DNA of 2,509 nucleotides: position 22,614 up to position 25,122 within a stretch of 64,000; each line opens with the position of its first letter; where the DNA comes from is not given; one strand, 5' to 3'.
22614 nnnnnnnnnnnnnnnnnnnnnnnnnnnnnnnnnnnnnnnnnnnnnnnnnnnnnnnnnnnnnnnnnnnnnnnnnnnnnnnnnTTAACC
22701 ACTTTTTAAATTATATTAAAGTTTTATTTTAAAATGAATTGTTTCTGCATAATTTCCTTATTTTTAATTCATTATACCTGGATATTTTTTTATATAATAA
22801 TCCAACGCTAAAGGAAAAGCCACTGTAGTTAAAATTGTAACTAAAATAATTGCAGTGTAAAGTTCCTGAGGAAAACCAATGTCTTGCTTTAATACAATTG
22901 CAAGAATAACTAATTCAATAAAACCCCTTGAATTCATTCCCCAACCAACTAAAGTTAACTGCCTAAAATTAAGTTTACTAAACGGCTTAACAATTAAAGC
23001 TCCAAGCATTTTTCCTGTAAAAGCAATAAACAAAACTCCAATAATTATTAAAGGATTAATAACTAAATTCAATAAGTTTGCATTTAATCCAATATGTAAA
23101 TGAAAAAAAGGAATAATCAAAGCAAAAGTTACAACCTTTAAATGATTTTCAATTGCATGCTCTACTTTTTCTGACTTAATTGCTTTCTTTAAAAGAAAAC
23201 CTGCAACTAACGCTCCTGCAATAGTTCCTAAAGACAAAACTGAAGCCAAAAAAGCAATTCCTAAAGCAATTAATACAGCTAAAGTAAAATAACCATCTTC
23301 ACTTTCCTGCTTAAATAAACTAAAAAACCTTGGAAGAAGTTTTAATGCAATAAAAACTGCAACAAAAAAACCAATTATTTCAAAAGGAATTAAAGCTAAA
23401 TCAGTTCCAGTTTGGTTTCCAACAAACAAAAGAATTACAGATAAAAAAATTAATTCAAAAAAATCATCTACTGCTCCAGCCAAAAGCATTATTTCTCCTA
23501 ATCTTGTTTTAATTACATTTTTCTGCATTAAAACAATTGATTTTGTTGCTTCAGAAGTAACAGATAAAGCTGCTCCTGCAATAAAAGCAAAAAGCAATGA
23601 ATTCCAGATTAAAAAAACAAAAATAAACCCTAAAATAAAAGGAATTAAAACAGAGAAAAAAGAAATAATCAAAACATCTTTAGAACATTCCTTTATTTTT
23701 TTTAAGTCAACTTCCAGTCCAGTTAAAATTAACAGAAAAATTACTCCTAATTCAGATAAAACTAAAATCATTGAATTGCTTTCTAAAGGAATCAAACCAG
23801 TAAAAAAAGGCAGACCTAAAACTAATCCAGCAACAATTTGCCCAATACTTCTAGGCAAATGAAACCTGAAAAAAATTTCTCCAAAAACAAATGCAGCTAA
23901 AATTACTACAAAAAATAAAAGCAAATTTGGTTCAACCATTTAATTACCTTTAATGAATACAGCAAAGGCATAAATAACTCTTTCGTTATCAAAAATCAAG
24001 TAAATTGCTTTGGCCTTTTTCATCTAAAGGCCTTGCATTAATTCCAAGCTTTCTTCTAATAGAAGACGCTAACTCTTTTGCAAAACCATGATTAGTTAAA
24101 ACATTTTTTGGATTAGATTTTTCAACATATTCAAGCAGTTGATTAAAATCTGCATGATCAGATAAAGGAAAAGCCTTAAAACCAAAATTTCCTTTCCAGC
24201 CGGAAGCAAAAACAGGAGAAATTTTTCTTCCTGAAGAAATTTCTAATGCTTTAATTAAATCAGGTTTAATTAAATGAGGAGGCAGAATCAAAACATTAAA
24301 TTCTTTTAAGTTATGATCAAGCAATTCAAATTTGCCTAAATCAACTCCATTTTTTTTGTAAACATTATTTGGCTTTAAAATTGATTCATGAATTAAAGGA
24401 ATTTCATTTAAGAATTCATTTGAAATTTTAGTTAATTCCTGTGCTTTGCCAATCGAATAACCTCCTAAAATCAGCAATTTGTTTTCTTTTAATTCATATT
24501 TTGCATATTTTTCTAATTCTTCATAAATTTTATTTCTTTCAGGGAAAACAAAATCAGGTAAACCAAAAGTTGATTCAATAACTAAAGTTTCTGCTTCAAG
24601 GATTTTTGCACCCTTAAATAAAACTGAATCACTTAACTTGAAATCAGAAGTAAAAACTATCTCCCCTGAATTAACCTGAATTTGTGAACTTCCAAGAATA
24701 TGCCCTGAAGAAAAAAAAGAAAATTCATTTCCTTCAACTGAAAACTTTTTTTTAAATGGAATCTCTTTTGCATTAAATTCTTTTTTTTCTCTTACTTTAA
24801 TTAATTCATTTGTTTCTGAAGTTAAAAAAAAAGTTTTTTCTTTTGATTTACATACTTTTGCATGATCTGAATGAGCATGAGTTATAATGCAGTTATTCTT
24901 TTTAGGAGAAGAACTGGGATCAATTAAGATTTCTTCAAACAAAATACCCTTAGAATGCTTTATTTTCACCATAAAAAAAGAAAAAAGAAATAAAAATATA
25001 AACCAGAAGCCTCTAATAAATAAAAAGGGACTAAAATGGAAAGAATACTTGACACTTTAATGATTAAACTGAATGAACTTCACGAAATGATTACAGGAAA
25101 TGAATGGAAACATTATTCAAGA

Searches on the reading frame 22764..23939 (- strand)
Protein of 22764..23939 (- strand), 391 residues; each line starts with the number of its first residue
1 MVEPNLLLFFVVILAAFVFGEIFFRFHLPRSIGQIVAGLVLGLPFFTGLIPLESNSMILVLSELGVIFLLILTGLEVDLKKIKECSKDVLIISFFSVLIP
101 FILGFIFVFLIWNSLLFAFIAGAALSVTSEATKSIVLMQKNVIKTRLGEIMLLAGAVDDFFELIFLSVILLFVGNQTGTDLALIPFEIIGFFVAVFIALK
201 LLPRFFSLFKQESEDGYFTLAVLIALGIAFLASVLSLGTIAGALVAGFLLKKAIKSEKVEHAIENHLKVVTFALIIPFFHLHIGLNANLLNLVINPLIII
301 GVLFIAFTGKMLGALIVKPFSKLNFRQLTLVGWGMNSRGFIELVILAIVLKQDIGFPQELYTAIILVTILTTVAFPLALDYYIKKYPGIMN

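Call 72: search_protein_families(library=pfam, proteins=[window:22764-23939:-], max_evalue=0.00001)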
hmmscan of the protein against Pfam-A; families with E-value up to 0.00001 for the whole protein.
window:22764-23939:- (391 aa): 1 family
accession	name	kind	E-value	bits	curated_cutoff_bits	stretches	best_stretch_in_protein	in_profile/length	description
PF00999.27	Na_H_Exchanger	-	1.7e-45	155.9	26.2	1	14-378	2-368/375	Sodium/hydrogen exchanger, transmembrane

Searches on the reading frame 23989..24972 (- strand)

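Call 72: search_protein_families(library=pfam, proteins=[window:23989-24972:-], max_evalue=0.00001)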
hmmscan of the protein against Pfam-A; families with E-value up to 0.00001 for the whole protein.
window:23989-24972:- (327 aa): 1 family
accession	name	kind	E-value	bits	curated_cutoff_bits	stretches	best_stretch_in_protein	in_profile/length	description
PF07521.17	RMMBL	-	2.5e-07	31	21.6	1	268-313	11-60/63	Zn-dependent metallo-hydrolase RNA specificity domain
